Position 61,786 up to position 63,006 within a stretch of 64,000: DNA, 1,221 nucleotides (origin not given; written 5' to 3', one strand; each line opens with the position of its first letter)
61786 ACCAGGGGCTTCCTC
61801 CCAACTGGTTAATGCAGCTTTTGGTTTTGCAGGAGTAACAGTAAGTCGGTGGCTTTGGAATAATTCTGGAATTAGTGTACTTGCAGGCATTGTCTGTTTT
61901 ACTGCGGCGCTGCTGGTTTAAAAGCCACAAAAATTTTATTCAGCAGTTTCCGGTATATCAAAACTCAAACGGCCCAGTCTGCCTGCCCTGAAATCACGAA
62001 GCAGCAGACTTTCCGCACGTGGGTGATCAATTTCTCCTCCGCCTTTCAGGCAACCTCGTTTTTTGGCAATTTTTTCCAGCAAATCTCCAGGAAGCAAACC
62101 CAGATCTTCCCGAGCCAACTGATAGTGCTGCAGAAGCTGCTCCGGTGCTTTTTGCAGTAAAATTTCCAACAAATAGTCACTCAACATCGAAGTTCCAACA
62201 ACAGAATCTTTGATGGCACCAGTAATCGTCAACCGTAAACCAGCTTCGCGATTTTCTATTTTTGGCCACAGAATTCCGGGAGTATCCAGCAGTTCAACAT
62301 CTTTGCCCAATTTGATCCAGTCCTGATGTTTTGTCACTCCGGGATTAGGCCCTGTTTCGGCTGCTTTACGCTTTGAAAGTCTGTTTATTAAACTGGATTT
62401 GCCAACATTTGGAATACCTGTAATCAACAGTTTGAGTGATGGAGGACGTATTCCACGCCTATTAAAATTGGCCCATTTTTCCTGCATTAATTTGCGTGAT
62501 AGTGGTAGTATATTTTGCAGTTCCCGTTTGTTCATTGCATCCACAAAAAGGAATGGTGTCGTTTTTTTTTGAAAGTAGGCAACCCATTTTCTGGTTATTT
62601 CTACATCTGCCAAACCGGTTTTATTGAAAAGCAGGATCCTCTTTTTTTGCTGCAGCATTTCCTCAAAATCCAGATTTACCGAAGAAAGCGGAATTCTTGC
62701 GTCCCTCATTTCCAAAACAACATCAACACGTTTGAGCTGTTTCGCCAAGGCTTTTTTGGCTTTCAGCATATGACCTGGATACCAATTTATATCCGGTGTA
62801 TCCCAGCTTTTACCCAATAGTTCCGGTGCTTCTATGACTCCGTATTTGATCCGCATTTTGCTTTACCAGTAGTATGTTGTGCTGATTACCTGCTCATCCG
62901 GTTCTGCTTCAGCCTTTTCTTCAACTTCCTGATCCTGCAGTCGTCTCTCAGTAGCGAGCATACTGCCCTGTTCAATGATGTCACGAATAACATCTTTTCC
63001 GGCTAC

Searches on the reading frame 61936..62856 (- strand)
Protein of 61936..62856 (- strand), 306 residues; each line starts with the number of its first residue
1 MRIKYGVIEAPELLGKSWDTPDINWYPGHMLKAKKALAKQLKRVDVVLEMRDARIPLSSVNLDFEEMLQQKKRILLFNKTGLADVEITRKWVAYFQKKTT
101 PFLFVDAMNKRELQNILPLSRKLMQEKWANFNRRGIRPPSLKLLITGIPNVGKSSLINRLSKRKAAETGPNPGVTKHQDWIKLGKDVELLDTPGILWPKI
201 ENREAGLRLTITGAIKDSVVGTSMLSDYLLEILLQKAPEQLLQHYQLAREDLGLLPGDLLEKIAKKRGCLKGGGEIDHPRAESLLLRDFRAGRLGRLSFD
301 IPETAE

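Call 23: search_protein_families(library=ncbifam, proteins=[window:61936-62856:-], max_evalue=1e-8)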
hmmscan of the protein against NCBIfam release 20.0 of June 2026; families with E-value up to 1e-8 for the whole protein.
window:61936-62856:- (306 aa): 6 families
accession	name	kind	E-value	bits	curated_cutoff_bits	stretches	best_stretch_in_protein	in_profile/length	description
TIGR03596.1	GTPase_YlqF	equivalog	7.9e-97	323.9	208.2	1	23-300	1-276/276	ribosome biogenesis GTPase YlqF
TIGR03594.1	GTPase_EngA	equivalog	4.9e-14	52.2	306.7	1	143-201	3-59/432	ribosome biogenesis GTPase Der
NF000908.1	PRK00089.1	equivalog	6.6e-11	42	237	0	145-199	8-65/291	GTPase Era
TIGR03598.1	GTPase_YsxC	equivalog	2.5e-10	40.3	124.45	1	144-202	22-81/186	ribosome biogenesis GTP-binding protein YihA/YsxC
TIGR00231.1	small_GTP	domain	5.1e-09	36.1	42.5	0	142-195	5-63/164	GTP-binding protein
NF003661.0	PRK05291.1-3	equivalog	5.5e-09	35.9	380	0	139-195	215-274/448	tRNA uridine-5-carboxymethylaminomethyl(34) synthesis GTPase MnmE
